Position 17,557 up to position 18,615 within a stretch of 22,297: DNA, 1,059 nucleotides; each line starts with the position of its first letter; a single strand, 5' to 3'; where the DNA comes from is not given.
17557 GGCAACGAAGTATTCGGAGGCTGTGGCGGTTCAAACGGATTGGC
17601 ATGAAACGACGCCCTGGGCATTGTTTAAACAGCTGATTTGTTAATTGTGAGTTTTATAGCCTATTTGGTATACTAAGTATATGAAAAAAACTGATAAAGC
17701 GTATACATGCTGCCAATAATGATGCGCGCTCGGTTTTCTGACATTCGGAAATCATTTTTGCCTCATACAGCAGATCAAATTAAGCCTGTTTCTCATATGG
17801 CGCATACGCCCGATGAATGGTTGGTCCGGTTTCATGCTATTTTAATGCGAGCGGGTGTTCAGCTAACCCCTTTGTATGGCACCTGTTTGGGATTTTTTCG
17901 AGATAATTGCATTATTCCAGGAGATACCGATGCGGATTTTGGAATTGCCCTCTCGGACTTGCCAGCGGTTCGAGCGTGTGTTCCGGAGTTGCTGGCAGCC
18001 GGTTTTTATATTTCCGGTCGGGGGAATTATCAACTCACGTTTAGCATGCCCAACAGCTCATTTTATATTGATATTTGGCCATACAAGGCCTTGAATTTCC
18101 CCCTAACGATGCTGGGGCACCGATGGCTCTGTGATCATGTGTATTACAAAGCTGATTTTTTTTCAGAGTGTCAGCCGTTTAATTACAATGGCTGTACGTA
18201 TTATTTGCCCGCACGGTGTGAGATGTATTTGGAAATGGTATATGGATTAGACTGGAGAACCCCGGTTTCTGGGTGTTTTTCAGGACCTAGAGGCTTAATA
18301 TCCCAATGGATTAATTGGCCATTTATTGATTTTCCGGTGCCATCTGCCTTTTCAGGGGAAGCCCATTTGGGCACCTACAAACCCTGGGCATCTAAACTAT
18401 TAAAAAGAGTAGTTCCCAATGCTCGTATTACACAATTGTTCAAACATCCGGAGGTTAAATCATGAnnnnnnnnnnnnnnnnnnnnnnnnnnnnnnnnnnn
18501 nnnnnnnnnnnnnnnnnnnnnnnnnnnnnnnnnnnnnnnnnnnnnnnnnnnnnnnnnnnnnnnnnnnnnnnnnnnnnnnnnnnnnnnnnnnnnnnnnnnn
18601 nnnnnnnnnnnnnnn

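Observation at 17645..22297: Complete 2-aminoethylphosphonate synthesis, activation and transfer cassette embedded in housekeeping DNA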

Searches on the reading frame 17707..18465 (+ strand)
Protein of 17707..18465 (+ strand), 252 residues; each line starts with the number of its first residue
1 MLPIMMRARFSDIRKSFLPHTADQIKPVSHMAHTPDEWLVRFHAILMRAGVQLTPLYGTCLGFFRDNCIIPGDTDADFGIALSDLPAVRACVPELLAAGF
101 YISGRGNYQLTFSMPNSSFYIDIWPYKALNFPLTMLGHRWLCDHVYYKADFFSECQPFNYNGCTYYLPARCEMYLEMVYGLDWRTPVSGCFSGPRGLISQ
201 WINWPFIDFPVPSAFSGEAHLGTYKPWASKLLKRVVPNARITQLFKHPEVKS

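Call 5: search_protein_families(library=pfam, proteins=[window:17707-18465:+], max_evalue=0.01)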
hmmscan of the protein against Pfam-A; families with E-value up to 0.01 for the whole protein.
window:17707-18465:+ (252 aa): 1 family
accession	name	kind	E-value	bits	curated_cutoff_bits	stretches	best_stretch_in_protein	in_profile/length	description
PF04991.19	LicD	-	1.3e-05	25.8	22.6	0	57-94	12-49/227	LicD family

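Call 6: search_protein_families(library=ncbifam, proteins=[window:17707-18465:+], max_evalue=0.01)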
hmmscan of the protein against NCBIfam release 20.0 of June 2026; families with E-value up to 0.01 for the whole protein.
window:17707-18465:+ (252 aa): 1 family
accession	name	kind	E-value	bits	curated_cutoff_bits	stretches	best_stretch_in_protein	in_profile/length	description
NF045866.1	GGPL_Ptran_Mf1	equivalog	3e-08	34.1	225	1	39-81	9-51/240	diacylglycerol cholinephosphotransferase Mf1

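Call 12: find_homologous_proteins(query=window:17707-18462:+)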
Query window:17707-18462:+ (252 aa): 6 proteins with E <= 0.001 among 211 candidates.
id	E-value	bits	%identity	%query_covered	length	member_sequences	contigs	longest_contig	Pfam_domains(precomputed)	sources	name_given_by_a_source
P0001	2.4e-173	593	98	100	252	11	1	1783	-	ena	-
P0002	4.0e-143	494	83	97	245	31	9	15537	-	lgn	-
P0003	2.1e-83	298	51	97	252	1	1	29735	PF04991.20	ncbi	-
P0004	1.5e-81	292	51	95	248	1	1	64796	PF04991.20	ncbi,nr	ncbi:hypothetical protein DID78_01185 [Candidatus Marinamargulisbacteria bacterium SCGC AG-343-D04]|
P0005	2.3e-78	281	53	95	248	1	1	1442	PF04991.20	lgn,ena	-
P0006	1.3e-36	145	81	32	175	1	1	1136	-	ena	-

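Call 14: find_encoding_contigs(protein=P0004, flank=10000, max_places=3)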
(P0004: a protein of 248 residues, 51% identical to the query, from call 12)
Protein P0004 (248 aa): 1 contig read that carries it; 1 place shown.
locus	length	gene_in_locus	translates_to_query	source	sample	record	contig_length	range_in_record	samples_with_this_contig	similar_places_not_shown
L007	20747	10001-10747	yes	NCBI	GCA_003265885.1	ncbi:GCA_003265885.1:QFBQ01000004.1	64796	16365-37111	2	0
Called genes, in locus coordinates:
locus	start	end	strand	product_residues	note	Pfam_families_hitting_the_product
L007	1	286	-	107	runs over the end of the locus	-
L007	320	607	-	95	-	PF12840:HTH_20, PF01022:HTH_5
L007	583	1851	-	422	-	PF02403:Seryl_tRNA_N, PF00587:tRNA-synt_2b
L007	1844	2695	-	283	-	PF00800:PDT, PF01842:ACT (weak)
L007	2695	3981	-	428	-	PF00464:SHMT, PF00155:Aminotran_1_2, PF01212:Beta_elim_lyase, PF01053:Cys_Met_Meta_PP (weak)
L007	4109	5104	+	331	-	PF00579:tRNA-synt_1b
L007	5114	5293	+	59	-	PF08002:DUF1697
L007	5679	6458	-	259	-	PF00005:ABC_tran, PF13304:AAA_21 (weak)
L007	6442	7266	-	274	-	PF00528:BPD_transp_1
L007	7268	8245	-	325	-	PF19300:BPD_transp_1_N, PF00528:BPD_transp_1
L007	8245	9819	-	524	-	PF00496:SBP_bac_5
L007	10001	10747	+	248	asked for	PF04991:LicD (weak)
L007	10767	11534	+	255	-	PF04991:LicD (weak)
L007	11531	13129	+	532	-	PF13714:PEP_mutase, PF00483:NTP_transferase (faint), PF12804:NTP_transf_3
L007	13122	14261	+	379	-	PF02775:TPP_enzyme_C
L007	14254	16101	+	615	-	PF12804:NTP_transf_3 (weak), PF00266:Aminotran_5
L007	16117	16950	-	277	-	PF12697:Abhydrolase_6, PF12146:Hydrolase_4 (faint)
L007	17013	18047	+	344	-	PF03773:ArsP_1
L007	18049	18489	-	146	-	PF00903:Glyoxalase, PF13669:Glyoxalase_4 (weak)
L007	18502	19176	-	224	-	PF22780:HI0933_like_1st, PF03486:HI0933_like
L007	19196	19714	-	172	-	PF01266:DAO (faint), PF03486:HI0933_like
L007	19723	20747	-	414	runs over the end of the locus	PF00155:Aminotran_1_2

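Call 15: find_encoding_contigs(protein=P0003, flank=10000, max_places=3)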
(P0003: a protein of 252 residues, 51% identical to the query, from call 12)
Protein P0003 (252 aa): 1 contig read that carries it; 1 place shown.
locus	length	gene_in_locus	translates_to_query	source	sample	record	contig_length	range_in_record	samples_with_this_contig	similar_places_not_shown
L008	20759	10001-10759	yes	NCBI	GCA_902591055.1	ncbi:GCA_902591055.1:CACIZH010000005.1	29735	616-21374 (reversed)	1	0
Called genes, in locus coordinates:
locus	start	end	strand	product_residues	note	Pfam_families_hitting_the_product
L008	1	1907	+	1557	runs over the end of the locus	PF13191:AAA_16, PF01590:GAF, PF13185:GAF_2, PF00512:HisKA (faint), PF02518:HATPase_c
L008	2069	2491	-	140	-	PF03203:MerC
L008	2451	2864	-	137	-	PF01475:FUR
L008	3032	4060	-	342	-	PF03773:ArsP_1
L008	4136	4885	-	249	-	-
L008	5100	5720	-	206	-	PF06532:NrsF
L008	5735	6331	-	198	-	PF07638:Sigma70_ECF (weak), PF04542:Sigma70_r2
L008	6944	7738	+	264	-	PF00196:GerE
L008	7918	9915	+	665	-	-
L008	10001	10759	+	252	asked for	PF04991:LicD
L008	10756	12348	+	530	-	PF13714:PEP_mutase, PF12804:NTP_transf_3 (weak)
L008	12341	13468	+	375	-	PF02776:TPP_enzyme_N (faint), PF02775:TPP_enzyme_C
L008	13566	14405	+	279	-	PF12697:Abhydrolase_6, PF00561:Abhydrolase_1 (weak), PF12146:Hydrolase_4 (weak)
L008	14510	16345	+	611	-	PF00483:NTP_transferase, PF01128:IspD (weak), PF12804:NTP_transf_3, PF00266:Aminotran_5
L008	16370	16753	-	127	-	-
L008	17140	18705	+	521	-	PF00496:SBP_bac_5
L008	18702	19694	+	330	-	PF19300:BPD_transp_1_N, PF00528:BPD_transp_1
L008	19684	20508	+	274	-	PF00528:BPD_transp_1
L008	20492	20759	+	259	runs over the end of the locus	PF00005:ABC_tran, PF13304:AAA_21 (weak), PF08352:oligo_HPY (weak)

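Call 16: find_encoding_contigs(protein=P0002, flank=10000, max_places=4)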
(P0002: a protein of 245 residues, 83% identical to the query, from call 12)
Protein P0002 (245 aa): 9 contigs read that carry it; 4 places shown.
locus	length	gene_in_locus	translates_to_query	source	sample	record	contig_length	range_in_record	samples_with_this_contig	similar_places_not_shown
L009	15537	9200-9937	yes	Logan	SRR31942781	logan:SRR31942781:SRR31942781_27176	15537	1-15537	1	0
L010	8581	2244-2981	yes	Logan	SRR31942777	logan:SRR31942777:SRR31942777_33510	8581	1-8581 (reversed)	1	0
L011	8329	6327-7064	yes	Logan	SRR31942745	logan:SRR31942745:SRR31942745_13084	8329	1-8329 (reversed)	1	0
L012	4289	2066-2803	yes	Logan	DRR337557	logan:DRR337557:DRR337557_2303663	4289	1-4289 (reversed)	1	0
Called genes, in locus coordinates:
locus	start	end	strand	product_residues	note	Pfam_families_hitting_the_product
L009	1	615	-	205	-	?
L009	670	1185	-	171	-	-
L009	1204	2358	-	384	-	PF00438:S-AdoMet_synt_N, PF02772:S-AdoMet_synt_M, PF02773:S-AdoMet_synt_C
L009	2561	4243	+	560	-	PF08479:POTRA_2, PF17287:POTRA_3, PF03865:ShlB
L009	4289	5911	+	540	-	PF00005:ABC_tran, PF13304:AAA_21 (faint), PF12848:ABC_tran_Xtn, PF00005:ABC_tran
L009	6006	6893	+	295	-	PF01145:Band_7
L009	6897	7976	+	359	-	PF00291:PALP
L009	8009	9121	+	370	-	PF01676:Metalloenzyme, PF10143:PhosphMutase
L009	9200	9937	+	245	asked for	-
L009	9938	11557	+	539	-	PF13714:PEP_mutase, PF12804:NTP_transf_3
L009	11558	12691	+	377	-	PF02776:TPP_enzyme_N (weak), PF02775:TPP_enzyme_C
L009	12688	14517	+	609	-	PF00483:NTP_transferase (weak), PF12804:NTP_transf_3, PF00266:Aminotran_5, PF00155:Aminotran_1_2 (weak)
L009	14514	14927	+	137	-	PF08780:NTase_sub_bind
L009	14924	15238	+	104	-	PF01909:NTP_transf_2 (weak), PF18765:Polbeta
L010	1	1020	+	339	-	?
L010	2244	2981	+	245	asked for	-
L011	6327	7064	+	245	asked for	-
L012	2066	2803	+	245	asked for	-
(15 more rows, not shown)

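Call 19: find_related_loci(query=A1, collection=genome_contigs, flank=10000)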
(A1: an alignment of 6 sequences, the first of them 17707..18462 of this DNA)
Query A1 (252 aa) in genome_contigs; peptide patterns used: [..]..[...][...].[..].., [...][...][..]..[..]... (x = any residue, [..] = any of these).
49 stretches matched a pattern; 3 encode a relative of the query (tblastn E <= 1e-3); 3 distinct loci.
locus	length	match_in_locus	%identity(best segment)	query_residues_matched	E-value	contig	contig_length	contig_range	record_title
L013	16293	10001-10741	82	4-250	1e-141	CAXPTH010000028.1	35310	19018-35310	MAG: Alteromonas sp. isolate 02um_C4B0718_6.57 genome assembly, contig: k127_153933, whole genome shotgun sequence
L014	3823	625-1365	82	4-250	3e-145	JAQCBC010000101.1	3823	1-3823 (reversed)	MAG: bacterium isolate casp15-mb.135 NODE_28801_length_3823_cov_0.062299, whole genome shotgun sequence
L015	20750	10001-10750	50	4-249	1e-86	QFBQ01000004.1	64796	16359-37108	Candidatus Marinamargulisbacteria bacterium SCGC AG-343-D04 AG-343-D04_4, whole genome shotgun sequence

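Call 29: search_solved_structures(query=A1, show_alignments=2, max_evalue=1)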
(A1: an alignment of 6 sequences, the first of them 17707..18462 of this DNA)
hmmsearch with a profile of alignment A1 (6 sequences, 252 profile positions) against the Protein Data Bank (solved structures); distinct sequences matched with E-value up to 1: 1.
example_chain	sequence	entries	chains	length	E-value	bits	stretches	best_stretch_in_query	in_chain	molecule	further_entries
6kaj_A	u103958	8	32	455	4.4e-05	26.2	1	45-181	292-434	Fukutin-related protein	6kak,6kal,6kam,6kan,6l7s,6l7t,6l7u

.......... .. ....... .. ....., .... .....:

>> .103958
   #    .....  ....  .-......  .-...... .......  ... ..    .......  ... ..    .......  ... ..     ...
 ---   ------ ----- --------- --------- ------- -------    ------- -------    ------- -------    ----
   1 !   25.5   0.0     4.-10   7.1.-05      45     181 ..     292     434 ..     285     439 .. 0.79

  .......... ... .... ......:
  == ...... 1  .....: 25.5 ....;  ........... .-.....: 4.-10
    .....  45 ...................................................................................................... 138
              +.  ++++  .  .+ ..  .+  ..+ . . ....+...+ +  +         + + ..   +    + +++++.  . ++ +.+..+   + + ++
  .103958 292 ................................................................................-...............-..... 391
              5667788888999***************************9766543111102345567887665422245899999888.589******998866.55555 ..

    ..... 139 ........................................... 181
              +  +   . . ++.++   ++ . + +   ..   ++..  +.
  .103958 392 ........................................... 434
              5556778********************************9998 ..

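Call 31: find_homologous_proteins(query=A1, max_evalue=0.001)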
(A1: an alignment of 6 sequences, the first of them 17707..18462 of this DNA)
Query A1 (6 sequences) (252 aa, profile of the alignment): 9 proteins with E <= 0.001 among 1607 candidates.
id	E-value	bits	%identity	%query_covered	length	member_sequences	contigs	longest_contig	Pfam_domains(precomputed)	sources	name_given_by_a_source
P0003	6.3e-133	460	51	97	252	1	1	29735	PF04991.20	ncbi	-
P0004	1.3e-128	446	51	95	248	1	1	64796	PF04991.20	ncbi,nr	ncbi:hypothetical protein DID78_01185 [Candidatus Marinamargulisbacteria bacterium SCGC AG-343-D04]|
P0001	8.6e-128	443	98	100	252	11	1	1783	-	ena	-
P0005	1.8e-127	442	53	95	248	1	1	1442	PF04991.20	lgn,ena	-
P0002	1.6e-126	439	83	97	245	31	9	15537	-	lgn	-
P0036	2.3e-119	415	40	95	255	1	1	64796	PF04991.20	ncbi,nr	ncbi:hypothetical protein DID78_01190 [Candidatus Marinamargulisbacteria bacterium SCGC AG-343-D04]|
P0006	2.7e-27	114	81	32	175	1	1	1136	-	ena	-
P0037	2.5e-8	52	27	74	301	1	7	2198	PF04991.20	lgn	-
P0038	5.4e-6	44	30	18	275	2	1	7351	PF04991.20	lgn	-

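Call 40: predict_structure(alignment_id=A2)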
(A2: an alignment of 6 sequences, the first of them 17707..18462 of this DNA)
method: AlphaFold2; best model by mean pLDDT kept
length: 252 residues; sequences in the alignment: 6
mean_pLDDT: 59.4   pTM: 0.63
mean pLDDT of the five models: 59.4, 52.0, 45.4, 44.6, 42.5
residues with pLDDT >= 90: 11; 70-90: 73; 50-70: 78; < 50: 90
segments of 3 or more residues with pLDDT < 50: 1-6, 128-145, 186-230, 235-252
pLDDT, mean of each block of 10 residues (from residue 1): 41 63 60 82 92 71 61 70 80 82 66 72 65 42 49 78 81 66 47 41 37 30 40 43 30 27
secondary structure, 60 per line:
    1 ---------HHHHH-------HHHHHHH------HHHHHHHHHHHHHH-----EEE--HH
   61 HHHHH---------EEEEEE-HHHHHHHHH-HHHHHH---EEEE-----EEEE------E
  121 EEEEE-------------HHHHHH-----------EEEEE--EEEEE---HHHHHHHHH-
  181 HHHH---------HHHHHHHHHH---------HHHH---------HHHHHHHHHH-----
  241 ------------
elements in order: H10-14 H22-28 H35-48 E54-56 H59-65 E75-80 H82-90 H92-97 E101-104 E110-113 E120-125 H139-144 E156-160 E163-167 H171-179 H181-184 H194-203 H213-216 H226-235

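Call 43: fold_search(model_id=the predicted structure, library=pdb)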
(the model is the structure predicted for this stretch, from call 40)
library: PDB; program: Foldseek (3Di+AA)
matches with E <= 10: 457; with E <= 0.001: 13
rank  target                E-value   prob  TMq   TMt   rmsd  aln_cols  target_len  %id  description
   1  6kak_A                2.4e-07  1.00  0.46  0.27   8.5       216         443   21  Crystal structure of FKRP in complex with Mg ion (released 2020-01-15)
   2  6kal_C                5.3e-07  1.00  0.47  0.28   8.5       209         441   20  Crystal structure of FKRP in complex with Mg ion and CMP (released 2020-01-15)
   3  6kak_C                6.7e-07  1.00  0.47  0.28   8.5       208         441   20  Crystal structure of FKRP in complex with Mg ion (released 2020-01-15)
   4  6kak_D                7.6e-07  1.00  0.45  0.27   3.4       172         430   23  Crystal structure of FKRP in complex with Mg ion (released 2020-01-15)
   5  6kal_D                8.5e-07  1.00  0.47  0.28   4.1       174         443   24  Crystal structure of FKRP in complex with Mg ion and CMP (released 2020-01-15)
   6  6kak_B                1.1e-06  1.00  0.46  0.28   4.1       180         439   22  Crystal structure of FKRP in complex with Mg ion (released 2020-01-15)
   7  6kal_B                1.4e-06  1.00  0.47  0.28   8.3       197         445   22  Crystal structure of FKRP in complex with Mg ion and CMP (released 2020-01-15)
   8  6l7u_A                1.5e-06  1.00  0.47  0.28   8.3       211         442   21  Crystal structure of FKRP in complex with Ba ion, Ba-SAD data (released 2020-01-15)
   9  6kal_A                1.7e-06  1.00  0.46  0.27   4.6       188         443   21  Crystal structure of FKRP in complex with Mg ion and CMP (released 2020-01-15)
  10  6l7u_D                1.9e-06  1.00  0.44  0.27   8.2       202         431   22  Crystal structure of FKRP in complex with Ba ion, Ba-SAD data (released 2020-01-15)
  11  6kan_B                2.2e-06  1.00  0.45  0.27   4.7       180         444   21  Crystal structure of FKRP in complex with Ba ion (released 2020-01-15)
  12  6kam_A                2.5e-06  1.00  0.47  0.28   4.6       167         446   23  Crystal structure of FKRP in complex with Ba ion, CDP-ribtol, and sugar acceptor (released 2020-01-15)
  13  6l7s_B                2.8e-06  1.00  0.46  0.27   4.1       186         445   21  Crystal structure of FKRP in complex with Mg ion, Zinc peak data (released 2020-01-15)
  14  5cfu                  1.1e-03  1.00  0.41  0.56   6.9       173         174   13  Crystal Structure of ANT(2")-Ia in complex with adenylyl-2"-tobramycin (released 2016-07-20)
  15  4wqk                  2.4e-03  1.00  0.41  0.57   6.6       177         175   13  Crystal structure of aminoglycoside nucleotidylyltransferase ANT(2")-Ia, apo form (released 2014-11-12)
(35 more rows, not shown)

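Call 57: search_protein_families(library=ncbifam, proteins=[L008:13566-14405:+, L007:16117-16950:-, L008:7918-9915:+], max_evalue=0.001)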
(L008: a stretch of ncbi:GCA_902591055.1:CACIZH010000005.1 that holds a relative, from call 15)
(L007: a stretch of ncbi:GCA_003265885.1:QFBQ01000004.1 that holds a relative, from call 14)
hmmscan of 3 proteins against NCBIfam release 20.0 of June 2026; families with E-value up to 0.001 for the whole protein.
L008:13566-14405:+ (279 aa): 8 families
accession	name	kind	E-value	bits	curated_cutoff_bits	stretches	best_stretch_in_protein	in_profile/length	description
TIGR03695.1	menH_SHCHC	equivalog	8.9e-07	28.6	208.55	1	203-276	179-251/252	2-succinyl-6-hydroxy-2,4-cyclohexadiene-1-carboxylate synthase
TIGR01250.1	pro_imino_pep_2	subfamily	1.2e-05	25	167.65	1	84-276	101-287/288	proline iminopeptidase-family hydrolase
NF051488.1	bifunc_PcaDC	exception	1.2e-05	24.7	390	1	213-277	187-251/375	bifunctional 3-oxoadipate enol-lactonase/4-carboxymuconolactone decarboxylase PcaDC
TIGR03056.1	bchO_mg_che_rel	equivalog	1.8e-05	23.9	172.55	1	66-276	81-277/278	alpha/beta fold hydrolase BchO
NF051487.1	bifunc_PcaCD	exception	2.7e-05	23.5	430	1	213-277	348-412/413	bifunctional 4-carboxymuconolactone decarboxylase/3-oxoadipate enol-lactonase PcaCD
NF011457.0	PRK14875.1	equivalog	9.5e-05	21.5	307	0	213-278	309-371/372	acetoin dehydrogenase dihydrolipoyllysine-residue acetyltransferase subunit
NF050089.1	i_nPHAscl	equivalog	0.00022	20.4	300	0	216-275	227-287/288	intracellular short-chain-length polyhydroxyalkanoate depolymerase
NF045948.1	ProImpepThrmp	equivalog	0.00037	20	500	1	81-278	97-289/291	proline iminopeptidase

L007:16117-16950:- (277 aa): 3 families
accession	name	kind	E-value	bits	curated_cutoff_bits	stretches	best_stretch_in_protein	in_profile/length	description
TIGR03695.1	menH_SHCHC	equivalog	0.00023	20.6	208.55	1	200-275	177-251/252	2-succinyl-6-hydroxy-2,4-cyclohexadiene-1-carboxylate synthase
TIGR03056.1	bchO_mg_che_rel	equivalog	0.00026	20.1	172.55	0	75-142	92-158/278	alpha/beta fold hydrolase BchO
NF007954.0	PRK10673.1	equivalog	0.00087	18.6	399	0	211-276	188-253/255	esterase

L008:7918-9915:+ (665 aa): 0 families

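Call 59: search_protein_representatives(alignment_id=A2)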
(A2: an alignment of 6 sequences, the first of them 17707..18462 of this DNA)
Query: 6 sequences, 252 profile positions. Proteins with E-value up to 0.001 (for the whole library): 8866; up to 1e-10: 822; up to 1e-30: 26. The best 150 are listed.
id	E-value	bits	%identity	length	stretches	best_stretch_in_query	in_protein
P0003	2.0e-133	459.8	-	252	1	1-251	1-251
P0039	1.0e-81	290.4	-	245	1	13-250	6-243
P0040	1.1e-73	264.2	-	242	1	19-250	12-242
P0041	2.2e-72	259.8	-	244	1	9-249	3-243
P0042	3.7e-67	242.7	-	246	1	12-250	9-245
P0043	1.2e-66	241.0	-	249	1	12-250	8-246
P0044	3.1e-54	200.4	-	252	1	10-250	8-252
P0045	1.3e-53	198.3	-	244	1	27-247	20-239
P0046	8.2e-53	195.7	-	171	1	80-250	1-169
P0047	1.2e-52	195.1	-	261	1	12-250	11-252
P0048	1.2e-51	191.9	-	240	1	34-250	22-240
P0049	4.6e-49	183.4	-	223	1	44-250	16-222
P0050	4.9e-49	183.4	-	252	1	14-250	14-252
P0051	1.6e-48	181.7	-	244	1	34-250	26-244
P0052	2.7e-47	177.7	-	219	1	35-246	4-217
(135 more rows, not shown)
